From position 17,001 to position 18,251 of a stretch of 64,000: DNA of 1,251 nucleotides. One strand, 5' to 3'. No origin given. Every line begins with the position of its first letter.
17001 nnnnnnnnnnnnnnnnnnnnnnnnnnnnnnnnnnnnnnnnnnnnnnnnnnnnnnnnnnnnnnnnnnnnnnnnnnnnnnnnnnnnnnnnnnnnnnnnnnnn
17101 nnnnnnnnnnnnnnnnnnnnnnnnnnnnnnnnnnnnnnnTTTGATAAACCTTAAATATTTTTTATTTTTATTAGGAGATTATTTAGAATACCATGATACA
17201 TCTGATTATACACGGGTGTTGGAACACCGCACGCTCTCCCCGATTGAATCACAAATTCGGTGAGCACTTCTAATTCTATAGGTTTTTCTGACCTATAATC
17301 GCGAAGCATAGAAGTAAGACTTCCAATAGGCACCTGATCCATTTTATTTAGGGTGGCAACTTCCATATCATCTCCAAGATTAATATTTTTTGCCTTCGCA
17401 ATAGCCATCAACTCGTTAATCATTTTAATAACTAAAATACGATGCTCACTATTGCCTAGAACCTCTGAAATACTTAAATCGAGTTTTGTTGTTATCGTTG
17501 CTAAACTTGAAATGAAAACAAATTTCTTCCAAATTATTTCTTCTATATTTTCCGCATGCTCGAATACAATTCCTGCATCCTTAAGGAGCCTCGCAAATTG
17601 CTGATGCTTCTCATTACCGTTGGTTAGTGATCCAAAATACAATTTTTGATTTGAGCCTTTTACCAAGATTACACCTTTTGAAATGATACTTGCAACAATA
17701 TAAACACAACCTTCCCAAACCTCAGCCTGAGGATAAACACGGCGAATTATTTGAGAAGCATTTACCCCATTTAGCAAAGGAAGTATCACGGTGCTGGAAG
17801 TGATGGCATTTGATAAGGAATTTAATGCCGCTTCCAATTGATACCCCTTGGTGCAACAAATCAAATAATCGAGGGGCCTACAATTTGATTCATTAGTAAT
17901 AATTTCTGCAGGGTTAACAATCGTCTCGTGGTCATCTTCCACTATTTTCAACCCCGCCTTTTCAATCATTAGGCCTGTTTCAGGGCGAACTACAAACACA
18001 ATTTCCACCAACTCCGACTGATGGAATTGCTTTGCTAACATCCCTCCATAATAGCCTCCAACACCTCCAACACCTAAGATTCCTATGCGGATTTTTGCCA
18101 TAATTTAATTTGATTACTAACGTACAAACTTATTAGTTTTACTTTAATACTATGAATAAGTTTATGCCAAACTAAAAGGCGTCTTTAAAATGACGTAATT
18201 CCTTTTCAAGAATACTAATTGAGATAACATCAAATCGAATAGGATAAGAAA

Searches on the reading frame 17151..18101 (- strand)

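Call 78: search_protein_families(library=ncbifam, proteins=[window:17151-18101:-], max_evalue=0.00001)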
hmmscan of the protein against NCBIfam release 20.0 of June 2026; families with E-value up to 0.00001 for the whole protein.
window:17151-18101:- (316 aa): 15 families
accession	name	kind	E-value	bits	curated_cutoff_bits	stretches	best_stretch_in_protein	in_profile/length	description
TIGR00745.1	apbA_panE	subfamily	2e-58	198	141.35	1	5-305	1-298/305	2-dehydropantoate 2-reductase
NF005091.0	PRK06522.2-2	equivalog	1.1e-50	172.5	252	1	5-303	3-291/302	2-dehydropantoate 2-reductase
NF005094.0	PRK06522.2-5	equivalog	2e-48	165.3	382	1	5-302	2-295/307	2-dehydropantoate 2-reductase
NF005088.0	PRK06522.1-2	subfamily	4.2e-32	111.5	371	1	5-299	2-292/308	2-dehydropantoate 2-reductase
NF004887.0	PRK06249.1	equivalog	3.4e-30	105.3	360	1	2-303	4-305/316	putative 2-dehydropantoate 2-reductase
NF005089.0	PRK06522.1-4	subfamily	3.4e-24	85.8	223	1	4-302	1-311/326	2-dehydropantoate 2-reductase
NF009541.0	PRK12921.1-1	equivalog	7.7e-23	81.2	338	1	49-298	40-282/297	oxidoreductase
NF006083.0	PRK08229.1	equivalog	3.8e-22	78.7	371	1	4-241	3-232/341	2-dehydropantoate 2-reductase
NF005092.1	PRK06522.2-3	equivalog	5.1e-22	78.4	500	1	5-302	2-288/296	2-dehydropantoate 2-reductase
NF005087.0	PRK06522.1-1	equivalog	3.3e-18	65.8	351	1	5-305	2-285/296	2-dehydropantoate 2-reductase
NF009542.0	PRK12921.1-4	equivalog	5.5e-18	65.3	288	1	65-303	50-277/286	oxidoreductase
NF005093.0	PRK06522.2-4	equivalog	1.3e-17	64.1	308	1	3-305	3-293/304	2-dehydropantoate 2-reductase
NF004311.0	PRK05708.1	equivalog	2.1e-15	56.4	378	1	5-309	4-297/305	putative 2-dehydropantoate 2-reductase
NF009543.0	PRK12921.1-5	equivalog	6.1e-11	42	339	1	5-297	2-291/305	oxidoreductase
NF005090.0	PRK06522.2-1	equivalog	1.8e-06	27.5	496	1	3-305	2-289/296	2-dehydropantoate 2-reductase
